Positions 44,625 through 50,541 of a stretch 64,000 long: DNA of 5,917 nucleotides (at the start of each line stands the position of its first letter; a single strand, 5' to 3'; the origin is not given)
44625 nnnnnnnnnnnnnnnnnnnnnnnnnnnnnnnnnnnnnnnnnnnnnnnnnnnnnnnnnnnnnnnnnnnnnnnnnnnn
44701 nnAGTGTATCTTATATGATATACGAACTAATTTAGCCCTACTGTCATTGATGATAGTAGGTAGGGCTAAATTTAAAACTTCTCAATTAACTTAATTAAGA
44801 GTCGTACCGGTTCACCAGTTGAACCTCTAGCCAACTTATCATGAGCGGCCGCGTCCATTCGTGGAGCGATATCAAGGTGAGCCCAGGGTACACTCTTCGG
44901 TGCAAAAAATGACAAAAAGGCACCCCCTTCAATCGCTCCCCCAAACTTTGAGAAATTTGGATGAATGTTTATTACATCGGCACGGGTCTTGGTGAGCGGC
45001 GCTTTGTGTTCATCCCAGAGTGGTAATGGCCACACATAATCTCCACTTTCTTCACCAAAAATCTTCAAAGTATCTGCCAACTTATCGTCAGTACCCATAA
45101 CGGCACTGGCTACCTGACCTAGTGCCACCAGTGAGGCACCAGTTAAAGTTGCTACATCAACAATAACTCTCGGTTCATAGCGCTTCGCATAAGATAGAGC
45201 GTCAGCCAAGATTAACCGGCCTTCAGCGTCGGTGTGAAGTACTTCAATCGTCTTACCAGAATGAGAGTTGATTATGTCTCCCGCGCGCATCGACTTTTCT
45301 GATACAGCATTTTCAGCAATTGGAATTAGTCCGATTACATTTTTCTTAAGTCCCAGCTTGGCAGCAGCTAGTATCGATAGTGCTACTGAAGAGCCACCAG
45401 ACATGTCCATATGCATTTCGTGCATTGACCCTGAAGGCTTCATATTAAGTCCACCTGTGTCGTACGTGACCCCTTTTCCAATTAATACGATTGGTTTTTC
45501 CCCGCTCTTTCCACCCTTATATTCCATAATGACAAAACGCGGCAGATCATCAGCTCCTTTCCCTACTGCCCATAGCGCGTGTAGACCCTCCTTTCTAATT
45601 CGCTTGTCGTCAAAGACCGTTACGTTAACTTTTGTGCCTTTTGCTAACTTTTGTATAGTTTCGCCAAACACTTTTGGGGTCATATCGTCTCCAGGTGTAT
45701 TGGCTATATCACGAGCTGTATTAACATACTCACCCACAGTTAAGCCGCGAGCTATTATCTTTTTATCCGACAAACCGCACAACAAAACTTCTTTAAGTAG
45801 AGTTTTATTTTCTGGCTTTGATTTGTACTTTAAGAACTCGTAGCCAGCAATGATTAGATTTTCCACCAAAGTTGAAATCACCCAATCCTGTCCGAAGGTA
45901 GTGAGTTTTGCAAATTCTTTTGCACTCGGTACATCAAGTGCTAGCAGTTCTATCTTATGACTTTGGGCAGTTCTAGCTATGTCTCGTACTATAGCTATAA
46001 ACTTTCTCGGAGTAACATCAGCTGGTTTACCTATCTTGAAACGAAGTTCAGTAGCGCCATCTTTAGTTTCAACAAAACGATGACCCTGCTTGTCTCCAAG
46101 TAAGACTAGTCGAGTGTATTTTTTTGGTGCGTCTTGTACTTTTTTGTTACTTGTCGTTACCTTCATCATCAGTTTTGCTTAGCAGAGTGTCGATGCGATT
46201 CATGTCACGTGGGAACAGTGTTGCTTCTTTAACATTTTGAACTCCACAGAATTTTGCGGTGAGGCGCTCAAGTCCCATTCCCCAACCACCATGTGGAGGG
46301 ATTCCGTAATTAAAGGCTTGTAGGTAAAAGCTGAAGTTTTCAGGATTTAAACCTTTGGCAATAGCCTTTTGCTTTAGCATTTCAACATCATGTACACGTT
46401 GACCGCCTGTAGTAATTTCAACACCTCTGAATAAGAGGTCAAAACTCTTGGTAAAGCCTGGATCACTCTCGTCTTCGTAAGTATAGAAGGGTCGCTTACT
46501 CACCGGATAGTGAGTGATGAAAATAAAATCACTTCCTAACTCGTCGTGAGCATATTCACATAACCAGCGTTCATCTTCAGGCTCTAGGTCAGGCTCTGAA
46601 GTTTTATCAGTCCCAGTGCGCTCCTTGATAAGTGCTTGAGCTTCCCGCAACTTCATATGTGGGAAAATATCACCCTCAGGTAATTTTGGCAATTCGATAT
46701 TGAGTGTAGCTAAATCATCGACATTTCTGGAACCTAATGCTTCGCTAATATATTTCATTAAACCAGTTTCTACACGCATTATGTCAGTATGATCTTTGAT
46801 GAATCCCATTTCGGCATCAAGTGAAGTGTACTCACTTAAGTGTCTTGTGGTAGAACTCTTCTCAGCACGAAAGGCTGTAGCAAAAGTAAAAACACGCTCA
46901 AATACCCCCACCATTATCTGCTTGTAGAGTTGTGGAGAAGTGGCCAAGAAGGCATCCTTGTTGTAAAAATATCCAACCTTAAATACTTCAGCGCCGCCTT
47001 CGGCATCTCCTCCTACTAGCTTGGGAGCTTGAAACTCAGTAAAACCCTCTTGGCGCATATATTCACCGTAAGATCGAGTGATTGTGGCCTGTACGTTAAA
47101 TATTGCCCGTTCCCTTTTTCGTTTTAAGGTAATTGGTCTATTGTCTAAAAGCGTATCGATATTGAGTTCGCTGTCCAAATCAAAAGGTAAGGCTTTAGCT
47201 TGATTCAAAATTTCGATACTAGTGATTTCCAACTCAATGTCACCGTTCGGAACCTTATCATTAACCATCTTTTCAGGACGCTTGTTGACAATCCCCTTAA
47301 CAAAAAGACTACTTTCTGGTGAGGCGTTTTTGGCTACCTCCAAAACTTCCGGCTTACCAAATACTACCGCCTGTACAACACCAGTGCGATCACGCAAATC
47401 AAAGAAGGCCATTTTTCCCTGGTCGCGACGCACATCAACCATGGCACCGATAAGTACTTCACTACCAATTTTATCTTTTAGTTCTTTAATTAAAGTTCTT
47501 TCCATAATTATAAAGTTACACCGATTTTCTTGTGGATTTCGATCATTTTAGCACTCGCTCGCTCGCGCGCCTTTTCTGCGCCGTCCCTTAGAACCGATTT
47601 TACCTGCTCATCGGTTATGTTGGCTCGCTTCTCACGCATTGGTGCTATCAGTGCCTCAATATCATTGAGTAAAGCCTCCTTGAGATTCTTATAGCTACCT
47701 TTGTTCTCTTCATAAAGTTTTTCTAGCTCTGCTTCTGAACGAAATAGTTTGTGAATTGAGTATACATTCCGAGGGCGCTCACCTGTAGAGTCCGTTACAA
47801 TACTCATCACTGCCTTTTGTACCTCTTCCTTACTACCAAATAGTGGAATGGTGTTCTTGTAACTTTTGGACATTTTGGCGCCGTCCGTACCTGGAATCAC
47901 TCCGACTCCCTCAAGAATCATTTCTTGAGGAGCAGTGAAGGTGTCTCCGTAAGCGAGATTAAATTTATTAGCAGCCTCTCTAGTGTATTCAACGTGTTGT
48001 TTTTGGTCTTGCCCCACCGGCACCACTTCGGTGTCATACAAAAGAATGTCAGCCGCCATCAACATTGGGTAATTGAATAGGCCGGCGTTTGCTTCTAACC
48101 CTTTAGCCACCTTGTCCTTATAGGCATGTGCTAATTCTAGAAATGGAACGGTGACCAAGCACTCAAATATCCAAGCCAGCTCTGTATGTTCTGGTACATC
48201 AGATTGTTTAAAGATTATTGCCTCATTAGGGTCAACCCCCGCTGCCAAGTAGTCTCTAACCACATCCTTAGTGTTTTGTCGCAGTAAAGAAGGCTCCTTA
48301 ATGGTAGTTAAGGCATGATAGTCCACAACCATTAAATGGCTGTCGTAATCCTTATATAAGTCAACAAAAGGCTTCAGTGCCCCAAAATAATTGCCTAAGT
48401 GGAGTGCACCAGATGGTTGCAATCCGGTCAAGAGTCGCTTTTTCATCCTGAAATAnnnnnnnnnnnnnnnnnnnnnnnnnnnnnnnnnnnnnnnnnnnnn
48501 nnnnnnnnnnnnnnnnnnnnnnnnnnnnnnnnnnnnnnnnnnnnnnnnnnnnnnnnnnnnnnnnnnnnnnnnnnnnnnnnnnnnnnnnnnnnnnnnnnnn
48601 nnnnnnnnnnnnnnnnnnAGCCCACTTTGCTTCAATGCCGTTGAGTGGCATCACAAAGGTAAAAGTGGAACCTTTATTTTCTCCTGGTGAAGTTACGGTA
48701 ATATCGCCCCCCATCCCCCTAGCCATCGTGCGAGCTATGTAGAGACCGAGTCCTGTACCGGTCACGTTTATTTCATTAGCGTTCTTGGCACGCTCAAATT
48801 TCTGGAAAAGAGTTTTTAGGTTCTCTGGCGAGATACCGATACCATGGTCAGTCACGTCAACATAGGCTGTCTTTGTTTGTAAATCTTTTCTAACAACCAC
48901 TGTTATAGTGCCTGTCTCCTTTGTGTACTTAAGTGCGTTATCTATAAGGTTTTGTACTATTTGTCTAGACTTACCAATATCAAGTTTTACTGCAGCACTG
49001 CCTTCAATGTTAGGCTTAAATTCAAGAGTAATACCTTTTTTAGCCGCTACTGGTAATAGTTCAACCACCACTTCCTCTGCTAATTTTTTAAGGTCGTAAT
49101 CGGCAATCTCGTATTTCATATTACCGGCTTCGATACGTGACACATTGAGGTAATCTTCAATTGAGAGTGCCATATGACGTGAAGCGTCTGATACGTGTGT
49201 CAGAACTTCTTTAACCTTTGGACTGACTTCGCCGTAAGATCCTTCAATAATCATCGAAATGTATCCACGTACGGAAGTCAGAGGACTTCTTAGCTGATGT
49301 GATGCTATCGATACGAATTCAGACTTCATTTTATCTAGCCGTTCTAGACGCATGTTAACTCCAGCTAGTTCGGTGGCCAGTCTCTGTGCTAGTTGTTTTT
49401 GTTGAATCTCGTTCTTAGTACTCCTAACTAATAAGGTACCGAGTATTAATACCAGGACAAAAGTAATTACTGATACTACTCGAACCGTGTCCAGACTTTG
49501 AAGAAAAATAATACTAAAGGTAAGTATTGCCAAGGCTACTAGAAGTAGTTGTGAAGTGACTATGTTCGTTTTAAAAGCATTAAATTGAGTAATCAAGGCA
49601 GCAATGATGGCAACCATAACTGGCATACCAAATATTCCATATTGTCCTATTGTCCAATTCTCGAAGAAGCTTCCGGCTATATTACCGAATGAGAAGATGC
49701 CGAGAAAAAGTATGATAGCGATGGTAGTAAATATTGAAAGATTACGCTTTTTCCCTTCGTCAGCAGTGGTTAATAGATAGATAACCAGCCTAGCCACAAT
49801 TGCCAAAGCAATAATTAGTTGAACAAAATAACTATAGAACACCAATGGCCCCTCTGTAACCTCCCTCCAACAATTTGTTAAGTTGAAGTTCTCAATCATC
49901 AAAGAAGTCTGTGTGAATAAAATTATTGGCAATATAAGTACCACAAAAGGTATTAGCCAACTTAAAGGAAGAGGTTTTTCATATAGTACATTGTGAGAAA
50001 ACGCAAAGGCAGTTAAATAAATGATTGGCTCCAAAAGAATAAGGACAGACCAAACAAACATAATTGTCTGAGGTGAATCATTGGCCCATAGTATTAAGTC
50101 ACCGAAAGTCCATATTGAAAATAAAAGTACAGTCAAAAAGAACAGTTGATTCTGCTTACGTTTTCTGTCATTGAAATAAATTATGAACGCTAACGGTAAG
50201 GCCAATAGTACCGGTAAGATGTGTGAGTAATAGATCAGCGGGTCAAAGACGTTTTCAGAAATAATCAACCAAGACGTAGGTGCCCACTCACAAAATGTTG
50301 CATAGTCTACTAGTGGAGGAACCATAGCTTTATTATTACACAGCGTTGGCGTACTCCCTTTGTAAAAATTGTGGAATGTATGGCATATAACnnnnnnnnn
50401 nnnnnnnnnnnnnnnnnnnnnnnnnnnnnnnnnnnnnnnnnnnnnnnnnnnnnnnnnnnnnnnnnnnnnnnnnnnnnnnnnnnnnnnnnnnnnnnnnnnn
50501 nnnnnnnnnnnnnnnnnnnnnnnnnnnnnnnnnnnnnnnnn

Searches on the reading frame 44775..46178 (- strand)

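Call 65: search_protein_families(library=pfam, proteins=[window:44775-46178:-], max_evalue=0.00001)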
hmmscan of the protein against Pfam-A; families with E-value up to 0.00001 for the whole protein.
window:44775-46178:- (468 aa): 1 family
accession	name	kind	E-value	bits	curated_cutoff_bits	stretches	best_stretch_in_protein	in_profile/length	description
PF00883.26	Peptidase_M17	-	5.4e-107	358.1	25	1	153-462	1-310/310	Cytosol aminopeptidase family, catalytic domain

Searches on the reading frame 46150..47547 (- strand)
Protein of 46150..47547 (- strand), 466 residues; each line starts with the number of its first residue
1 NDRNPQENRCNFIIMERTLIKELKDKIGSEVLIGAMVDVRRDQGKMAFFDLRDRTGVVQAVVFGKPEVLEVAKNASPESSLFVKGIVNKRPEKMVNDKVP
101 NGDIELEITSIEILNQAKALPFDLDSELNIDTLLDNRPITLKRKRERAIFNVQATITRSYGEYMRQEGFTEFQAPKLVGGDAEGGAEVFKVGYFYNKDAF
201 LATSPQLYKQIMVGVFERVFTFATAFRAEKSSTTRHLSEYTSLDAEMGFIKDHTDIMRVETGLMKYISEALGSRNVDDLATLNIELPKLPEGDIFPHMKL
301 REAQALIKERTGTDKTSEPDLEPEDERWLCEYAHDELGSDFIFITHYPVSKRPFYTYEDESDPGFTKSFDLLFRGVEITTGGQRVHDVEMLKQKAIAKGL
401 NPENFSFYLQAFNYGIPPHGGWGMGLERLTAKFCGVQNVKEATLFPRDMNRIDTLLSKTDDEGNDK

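Call 65: search_protein_families(library=pfam, proteins=[window:46150-47547:-], max_evalue=0.00001)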
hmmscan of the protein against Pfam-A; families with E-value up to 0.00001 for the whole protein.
window:46150-47547:- (466 aa): 2 families
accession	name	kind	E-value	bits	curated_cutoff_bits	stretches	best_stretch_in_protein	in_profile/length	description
PF00152.25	tRNA-synt_2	-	1.7e-79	267.5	25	1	130-448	2-307/308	tRNA synthetases class II (D, K and N)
PF01336.31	tRNA_anti-codon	-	1.3e-15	57.6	27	1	33-114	3-75/75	OB-fold nucleic acid binding domain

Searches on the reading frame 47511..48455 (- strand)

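Call 65: search_protein_families(library=pfam, proteins=[window:47511-48455:-], max_evalue=0.00001)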
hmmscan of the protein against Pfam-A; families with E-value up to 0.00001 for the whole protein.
window:47511-48455:- (315 aa): 1 family
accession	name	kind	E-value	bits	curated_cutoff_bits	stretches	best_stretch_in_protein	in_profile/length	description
PF00579.31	tRNA-synt_1b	-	2.4e-58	198.2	21.1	1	7-272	7-276/292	tRNA synthetases class I (W and Y)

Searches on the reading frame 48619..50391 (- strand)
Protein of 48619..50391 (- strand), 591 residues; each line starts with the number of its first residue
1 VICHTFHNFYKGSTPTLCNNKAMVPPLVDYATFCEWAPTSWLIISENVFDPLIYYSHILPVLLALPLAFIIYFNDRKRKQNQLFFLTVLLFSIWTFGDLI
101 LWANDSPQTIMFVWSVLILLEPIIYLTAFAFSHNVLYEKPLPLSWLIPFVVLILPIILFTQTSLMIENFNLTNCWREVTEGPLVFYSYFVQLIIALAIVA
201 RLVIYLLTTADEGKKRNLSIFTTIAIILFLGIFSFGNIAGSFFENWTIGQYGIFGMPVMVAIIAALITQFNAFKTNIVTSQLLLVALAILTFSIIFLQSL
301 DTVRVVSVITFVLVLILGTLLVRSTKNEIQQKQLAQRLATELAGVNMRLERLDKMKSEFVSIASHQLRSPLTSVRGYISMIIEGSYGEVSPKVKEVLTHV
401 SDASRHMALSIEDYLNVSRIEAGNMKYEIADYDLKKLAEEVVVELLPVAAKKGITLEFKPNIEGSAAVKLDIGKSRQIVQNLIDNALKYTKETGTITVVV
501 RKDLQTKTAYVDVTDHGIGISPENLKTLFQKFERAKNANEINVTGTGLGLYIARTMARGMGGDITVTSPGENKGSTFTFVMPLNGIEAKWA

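Call 65: search_protein_families(library=pfam, proteins=[window:48619-50391:-], max_evalue=0.00001)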
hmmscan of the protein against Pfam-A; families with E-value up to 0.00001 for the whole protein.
window:48619-50391:- (591 aa): 3 families
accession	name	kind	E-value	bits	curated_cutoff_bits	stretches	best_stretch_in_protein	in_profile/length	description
PF02518.31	HATPase_c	-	4.3e-27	95.2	26.4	1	476-584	7-110/111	Histidine kinase-, DNA gyrase B-, and HSP90-like ATPase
PF00512.31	HisKA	-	1.1e-12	48.2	26.9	1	355-423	1-66/66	His Kinase A (phospho-acceptor) domain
PF13589.12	HATPase_c_3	-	7.3e-06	26.5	25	0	477-579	5-103/137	Histidine kinase-, DNA gyrase B-, and HSP90-like ATPase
